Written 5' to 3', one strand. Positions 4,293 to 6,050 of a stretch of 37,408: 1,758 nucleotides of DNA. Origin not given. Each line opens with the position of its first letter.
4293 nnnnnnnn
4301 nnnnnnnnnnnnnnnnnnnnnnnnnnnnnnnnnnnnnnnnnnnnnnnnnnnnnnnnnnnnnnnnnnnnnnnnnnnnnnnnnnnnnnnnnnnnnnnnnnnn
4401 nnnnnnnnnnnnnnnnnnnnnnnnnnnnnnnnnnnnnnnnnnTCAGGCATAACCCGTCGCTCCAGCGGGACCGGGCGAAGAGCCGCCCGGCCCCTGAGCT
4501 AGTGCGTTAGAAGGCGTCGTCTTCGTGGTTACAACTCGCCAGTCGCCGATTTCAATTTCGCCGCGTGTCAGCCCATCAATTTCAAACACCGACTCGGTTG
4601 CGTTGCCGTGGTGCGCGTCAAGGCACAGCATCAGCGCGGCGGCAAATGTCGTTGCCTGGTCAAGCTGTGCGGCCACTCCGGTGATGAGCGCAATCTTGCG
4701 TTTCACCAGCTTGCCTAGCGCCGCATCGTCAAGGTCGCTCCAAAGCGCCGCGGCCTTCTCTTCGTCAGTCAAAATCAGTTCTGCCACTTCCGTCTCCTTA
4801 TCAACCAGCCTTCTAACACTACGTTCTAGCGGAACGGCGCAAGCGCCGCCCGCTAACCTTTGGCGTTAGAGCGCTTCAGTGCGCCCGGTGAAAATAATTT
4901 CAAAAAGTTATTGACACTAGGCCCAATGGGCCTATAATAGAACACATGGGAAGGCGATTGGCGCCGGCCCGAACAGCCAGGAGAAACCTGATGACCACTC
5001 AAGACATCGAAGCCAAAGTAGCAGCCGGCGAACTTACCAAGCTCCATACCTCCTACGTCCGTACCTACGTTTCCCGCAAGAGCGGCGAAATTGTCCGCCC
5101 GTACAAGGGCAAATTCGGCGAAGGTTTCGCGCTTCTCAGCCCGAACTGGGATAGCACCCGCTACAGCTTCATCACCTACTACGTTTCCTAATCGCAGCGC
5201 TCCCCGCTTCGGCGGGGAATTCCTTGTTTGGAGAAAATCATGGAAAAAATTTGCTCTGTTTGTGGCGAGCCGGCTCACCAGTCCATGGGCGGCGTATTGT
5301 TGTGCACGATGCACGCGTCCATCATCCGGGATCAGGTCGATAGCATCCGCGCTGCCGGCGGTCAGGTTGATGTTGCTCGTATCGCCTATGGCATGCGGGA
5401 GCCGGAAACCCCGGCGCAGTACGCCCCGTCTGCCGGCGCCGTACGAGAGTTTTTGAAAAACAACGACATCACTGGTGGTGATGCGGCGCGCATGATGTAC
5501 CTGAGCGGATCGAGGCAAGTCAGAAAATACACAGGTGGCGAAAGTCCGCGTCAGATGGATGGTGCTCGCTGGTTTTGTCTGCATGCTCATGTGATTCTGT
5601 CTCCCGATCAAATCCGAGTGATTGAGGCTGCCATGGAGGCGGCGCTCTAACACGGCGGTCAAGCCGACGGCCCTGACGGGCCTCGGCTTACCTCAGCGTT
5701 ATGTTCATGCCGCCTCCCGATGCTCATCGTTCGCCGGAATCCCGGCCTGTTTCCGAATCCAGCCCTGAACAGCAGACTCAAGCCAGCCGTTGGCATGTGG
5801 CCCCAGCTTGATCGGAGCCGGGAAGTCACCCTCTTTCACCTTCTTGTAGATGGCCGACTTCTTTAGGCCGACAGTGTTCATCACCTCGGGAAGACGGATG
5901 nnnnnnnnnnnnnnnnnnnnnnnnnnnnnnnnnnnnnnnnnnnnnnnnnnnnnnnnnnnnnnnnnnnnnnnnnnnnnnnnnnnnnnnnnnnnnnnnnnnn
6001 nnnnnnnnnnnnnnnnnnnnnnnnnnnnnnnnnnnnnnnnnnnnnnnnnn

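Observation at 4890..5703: Self-contained, counter-oriented two-gene cassette with a textbook sigma70 promoter, an operator palindrome and its own terminators, embedded in the leftward operon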

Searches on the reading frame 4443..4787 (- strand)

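Call 4: search_protein_families(library=pfam, proteins=[window:4443-4787:-], max_evalue=1)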
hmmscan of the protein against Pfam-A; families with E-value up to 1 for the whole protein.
window:4443-4787:- (114 aa): 1 family
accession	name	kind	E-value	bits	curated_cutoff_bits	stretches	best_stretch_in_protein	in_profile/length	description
PF00850.24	Hist_deacetyl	-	0.056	13.2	27.9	1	39-69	132-162/298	Histone deacetylase domain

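Call 5: search_protein_families(library=phrogs, proteins=[window:4443-4787:-], max_evalue=0.1)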
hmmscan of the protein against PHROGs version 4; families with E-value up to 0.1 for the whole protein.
window:4443-4787:- (114 aa): 0 families

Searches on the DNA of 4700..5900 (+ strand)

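Call 6: search_dna_similar(query=window:4700-5900:+, collection=phages, mode=distant, max_rows=30)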
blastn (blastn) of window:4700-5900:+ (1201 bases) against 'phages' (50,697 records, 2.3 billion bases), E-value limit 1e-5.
No match.

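Call 99: build_rna_model(alignment_id=A6, structure=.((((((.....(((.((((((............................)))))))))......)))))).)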
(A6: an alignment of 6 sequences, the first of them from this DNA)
Model R1 built from alignment A6 (6 sequences, 72 columns); structure: as given.
model positions 62; base pairs 15; branch points 0; effective number of sequences 5.11; information 0.902 bits per position. Calibrated on 0.2 Mb of random sequence (short: E-values are rough).
structure used (alignment columns):
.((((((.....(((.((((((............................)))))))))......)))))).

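Call 100: search_with_rna_model(model_id=R1, sources=[L092, window], max_evalue=10, filters=off, show_alignments=3)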
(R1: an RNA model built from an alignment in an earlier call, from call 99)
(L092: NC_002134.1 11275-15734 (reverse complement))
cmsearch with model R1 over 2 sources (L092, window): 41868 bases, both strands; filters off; matches with E-value up to 10: 13.
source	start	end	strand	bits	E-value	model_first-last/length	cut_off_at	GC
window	4811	4871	+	71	1.4e-16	1-62/62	no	0.57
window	5645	5704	+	63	1.8e-14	1-62/62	no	0.63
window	3301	3361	+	46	6.2e-10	1-62/62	no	0.52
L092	2201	2260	+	40.8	1.4e-08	1-62/62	no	0.55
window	3908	3969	+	28.6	2.5e-05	1-62/62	no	0.6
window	4450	4509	+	21.2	0.0024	4-59/62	no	0.7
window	3611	3676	+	15.9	0.063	1-62/62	no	0.64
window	4811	4871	-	15.8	0.068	1-62/62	no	0.57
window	5645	5704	-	12.8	0.43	1-62/62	no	0.63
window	11054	11096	+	10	2.3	1-62/62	no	0.3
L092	2201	2260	-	9.4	3.4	1-62/62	no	0.55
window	3317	3345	-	9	4.2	17-46/62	no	0.72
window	31167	31242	+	8.1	7.8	1-62/62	no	0.59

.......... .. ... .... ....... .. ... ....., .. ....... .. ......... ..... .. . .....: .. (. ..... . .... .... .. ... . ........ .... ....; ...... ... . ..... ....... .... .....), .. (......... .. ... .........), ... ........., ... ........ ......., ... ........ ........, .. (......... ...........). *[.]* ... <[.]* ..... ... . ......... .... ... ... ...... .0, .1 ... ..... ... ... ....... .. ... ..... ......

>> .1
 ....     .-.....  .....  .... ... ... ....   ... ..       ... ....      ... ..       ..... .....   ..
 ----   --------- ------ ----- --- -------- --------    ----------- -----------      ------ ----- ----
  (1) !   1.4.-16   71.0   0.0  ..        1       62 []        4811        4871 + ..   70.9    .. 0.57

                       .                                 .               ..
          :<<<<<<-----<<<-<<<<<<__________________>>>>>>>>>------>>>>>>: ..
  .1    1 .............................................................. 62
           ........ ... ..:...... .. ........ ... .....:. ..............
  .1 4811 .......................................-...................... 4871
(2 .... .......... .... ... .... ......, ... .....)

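Call 105: search_with_rna_model(model_id=R1, sources=[L001, L004, L005, L006, L008, L009, L010, L011, L012, L013, L014, L015, L016, L017, L018, L019, L020, L023, L024, L025, L026, L027, L028, L080, L082, L084, L086, L087, L088, L090, L091], max_evalue=0.01)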
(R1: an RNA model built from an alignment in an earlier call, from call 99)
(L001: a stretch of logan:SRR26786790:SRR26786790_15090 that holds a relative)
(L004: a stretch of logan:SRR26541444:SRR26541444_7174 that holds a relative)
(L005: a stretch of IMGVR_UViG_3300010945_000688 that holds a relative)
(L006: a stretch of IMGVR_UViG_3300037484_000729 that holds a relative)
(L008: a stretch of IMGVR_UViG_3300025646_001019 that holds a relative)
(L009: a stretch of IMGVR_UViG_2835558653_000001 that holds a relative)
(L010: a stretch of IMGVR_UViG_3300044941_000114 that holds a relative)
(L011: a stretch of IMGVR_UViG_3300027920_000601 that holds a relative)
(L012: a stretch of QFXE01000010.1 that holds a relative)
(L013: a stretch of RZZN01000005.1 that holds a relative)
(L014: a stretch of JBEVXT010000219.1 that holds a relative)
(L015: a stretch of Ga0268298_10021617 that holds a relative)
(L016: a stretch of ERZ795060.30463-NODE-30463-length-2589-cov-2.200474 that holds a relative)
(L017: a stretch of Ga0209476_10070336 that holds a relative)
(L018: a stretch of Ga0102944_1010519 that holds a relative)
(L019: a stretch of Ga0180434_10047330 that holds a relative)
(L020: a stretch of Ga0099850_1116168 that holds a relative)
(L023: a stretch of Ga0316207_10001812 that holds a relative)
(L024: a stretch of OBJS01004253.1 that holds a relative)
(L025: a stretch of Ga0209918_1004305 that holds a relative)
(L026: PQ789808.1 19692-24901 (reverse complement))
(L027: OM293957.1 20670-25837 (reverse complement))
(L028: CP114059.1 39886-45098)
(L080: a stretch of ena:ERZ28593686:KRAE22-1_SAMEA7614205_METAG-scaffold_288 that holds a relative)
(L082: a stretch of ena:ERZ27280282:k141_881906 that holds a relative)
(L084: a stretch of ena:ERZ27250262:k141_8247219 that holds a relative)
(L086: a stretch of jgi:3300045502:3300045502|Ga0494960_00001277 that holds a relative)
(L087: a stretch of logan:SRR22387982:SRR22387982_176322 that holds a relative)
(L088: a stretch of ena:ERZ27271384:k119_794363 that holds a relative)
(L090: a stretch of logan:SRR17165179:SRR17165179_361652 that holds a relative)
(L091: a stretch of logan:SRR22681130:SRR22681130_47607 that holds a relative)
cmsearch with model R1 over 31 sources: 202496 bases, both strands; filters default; matches with E-value up to 0.01: 22.
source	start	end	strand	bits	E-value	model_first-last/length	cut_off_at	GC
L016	826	888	+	74.2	8.8e-17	1-62/62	no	0.7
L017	980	1041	+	68.2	3.6e-15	1-62/62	no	0.58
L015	1907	1972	+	63.1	7.9e-14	1-62/62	no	0.61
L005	426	491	+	62.1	1.5e-13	1-62/62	no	0.62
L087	3426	3497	+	61.3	2.5e-13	1-62/62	no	0.64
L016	1468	1525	+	42.2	3e-08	1-62/62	no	0.53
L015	3067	3134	+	38.9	2.3e-07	1-62/62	no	0.6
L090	2409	2529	+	38.4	3.1e-07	1-62/62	no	0.59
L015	514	576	+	37.2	6.5e-07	1-62/62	no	0.71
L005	1033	1103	+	32.3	1.3e-05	1-62/62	no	0.66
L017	702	759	+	31.9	1.7e-05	1-62/62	no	0.59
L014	3709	3770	-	28.9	0.00011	1-62/62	no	0.55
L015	4199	4268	+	27.5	0.00025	1-62/62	no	0.69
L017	423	489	+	27.4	0.00026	1-62/62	no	0.6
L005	739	801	+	27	0.00034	1-62/62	no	0.63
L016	1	52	+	26.4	0.00049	18-62/62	5'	0.65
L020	922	981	+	24.3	0.0017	1-62/62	no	0.62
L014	5701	5821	-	23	0.0038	1-62/62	no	0.47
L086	1005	1096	-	22.4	0.0058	1-62/62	no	0.46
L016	1106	1228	+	22.2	0.0064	1-62/62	no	0.58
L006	6420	6481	+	22.1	0.0069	1-62/62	no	0.55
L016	826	888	-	21.8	0.0083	1-62/62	no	0.7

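Call 122: build_rna_model(alignment_id=A7, structure=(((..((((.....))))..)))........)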
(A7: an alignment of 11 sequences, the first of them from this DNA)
Model R2 built from alignment A7 (11 sequences, 31 columns); structure: as given.
model positions 31; base pairs 7; branch points 0; effective number of sequences 11; information 1.35 bits per position. Calibrated on 0.2 Mb of random sequence (short: E-values are rough).
structure used (alignment columns):
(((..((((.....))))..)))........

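Call 124: search_with_rna_model(model_id=R2, sources=[window, L093, L026, L027, L028, L023, L024, L010, L011, L014], max_evalue=10, filters=off, show_alignments=5)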
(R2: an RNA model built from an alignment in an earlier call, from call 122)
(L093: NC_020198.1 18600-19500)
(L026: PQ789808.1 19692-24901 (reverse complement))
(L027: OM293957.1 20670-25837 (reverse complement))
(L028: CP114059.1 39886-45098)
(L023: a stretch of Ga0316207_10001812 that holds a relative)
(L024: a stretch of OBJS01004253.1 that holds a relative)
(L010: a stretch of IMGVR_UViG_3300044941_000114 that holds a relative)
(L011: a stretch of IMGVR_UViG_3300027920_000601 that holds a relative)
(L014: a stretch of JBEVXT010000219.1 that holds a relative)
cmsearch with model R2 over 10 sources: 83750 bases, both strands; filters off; matches with E-value up to 10: 11.
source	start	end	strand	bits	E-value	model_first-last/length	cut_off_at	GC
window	4948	4978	+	44.5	3.8e-07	1-31/31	no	0.74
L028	2189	2218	+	16.8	0.13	1-31/31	no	0.7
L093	99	117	+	10.4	2.6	1-31/31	no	0.58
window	11256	11280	-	9.7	3.6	1-31/31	no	0.48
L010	6140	6153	-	9.4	4.2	1-31/31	no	0.71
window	34019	34037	+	8.6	6.1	3-21/31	no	0.58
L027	4183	4219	-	8.4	6.5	1-31/31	no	0.68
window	6343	6362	-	8.3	7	1-31/31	no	0.6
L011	5658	5696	+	8.1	7.5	1-31/31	no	0.74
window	20613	20632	+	7.8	8.6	1-31/31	no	0.5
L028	4060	4086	-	7.5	9.9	1-31/31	no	0.59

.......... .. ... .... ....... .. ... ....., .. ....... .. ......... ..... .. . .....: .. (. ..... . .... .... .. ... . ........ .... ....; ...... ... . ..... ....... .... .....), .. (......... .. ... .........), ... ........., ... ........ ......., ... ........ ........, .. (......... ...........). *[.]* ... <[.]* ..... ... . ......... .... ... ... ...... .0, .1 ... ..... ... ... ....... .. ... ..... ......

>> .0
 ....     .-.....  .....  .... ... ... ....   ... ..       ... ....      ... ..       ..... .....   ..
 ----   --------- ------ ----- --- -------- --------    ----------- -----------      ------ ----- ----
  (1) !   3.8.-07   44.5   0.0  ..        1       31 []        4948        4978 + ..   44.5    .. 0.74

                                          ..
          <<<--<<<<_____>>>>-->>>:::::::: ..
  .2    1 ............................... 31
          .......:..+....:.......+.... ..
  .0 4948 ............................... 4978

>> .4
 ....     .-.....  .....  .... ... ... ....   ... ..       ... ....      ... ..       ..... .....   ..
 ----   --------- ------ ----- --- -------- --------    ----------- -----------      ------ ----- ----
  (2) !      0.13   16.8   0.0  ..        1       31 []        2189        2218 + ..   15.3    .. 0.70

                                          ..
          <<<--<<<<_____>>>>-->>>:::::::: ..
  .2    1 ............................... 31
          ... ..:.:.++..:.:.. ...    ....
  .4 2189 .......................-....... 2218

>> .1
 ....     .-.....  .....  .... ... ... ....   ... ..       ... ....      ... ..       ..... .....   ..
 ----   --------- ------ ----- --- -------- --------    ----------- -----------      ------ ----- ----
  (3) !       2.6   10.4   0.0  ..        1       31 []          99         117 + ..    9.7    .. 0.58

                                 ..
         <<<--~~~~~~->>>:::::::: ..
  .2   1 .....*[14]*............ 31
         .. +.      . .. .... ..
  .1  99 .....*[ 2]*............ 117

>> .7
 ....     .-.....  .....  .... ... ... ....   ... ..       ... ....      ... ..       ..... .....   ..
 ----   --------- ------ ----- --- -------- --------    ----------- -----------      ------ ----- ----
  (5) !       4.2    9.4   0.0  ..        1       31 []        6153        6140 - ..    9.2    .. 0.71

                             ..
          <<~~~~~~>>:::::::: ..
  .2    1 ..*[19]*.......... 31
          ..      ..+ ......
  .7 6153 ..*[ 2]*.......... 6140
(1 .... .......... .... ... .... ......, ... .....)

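Call 126: search_with_rna_model(model_id=R1, sources=[L094, L095, L096, L097, L098, L099], max_evalue=0.1, filters=off)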
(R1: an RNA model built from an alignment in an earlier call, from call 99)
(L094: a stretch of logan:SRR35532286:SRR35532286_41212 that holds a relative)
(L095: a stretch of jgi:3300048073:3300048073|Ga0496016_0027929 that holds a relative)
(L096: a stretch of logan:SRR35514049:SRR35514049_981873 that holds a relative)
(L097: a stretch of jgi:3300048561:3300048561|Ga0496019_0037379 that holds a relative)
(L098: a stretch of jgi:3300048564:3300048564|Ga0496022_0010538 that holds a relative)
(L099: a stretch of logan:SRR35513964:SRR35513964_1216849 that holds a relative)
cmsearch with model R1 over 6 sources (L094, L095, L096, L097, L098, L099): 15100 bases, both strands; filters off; matches with E-value up to 0.1: 26.
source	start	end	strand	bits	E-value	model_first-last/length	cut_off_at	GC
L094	1072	1132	+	71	4.9e-17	1-62/62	no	0.57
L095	641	701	+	71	4.9e-17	1-62/62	no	0.57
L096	609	669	+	71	4.9e-17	1-62/62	no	0.57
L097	295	355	+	71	4.9e-17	1-62/62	no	0.57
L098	1072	1132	+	71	4.9e-17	1-62/62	no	0.57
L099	1072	1132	+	71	4.9e-17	1-62/62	no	0.57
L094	1906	1965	+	63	6.6e-15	1-62/62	no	0.63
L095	1475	1534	+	63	6.6e-15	1-62/62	no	0.63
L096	1443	1502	+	63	6.6e-15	1-62/62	no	0.63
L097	1129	1188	+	63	6.6e-15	1-62/62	no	0.63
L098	1906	1965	+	63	6.6e-15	1-62/62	no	0.63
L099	1906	1965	+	63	6.6e-15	1-62/62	no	0.63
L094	169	230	+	28.6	9.1e-06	1-62/62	no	0.6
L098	169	230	+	28.6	9.1e-06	1-62/62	no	0.6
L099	169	230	+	28.6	9.1e-06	1-62/62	no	0.6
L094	711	770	+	21.2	0.00087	4-59/62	no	0.7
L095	280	339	+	21.2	0.00087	4-59/62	no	0.7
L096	248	307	+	21.2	0.00087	4-59/62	no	0.7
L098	711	770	+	21.2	0.00087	4-59/62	no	0.7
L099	711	770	+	21.2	0.00087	4-59/62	no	0.7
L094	1072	1132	-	15.8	0.024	1-62/62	no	0.57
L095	641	701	-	15.8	0.024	1-62/62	no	0.57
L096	609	669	-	15.8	0.024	1-62/62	no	0.57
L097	295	355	-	15.8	0.024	1-62/62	no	0.57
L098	1072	1132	-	15.8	0.024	1-62/62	no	0.57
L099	1072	1132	-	15.8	0.024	1-62/62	no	0.57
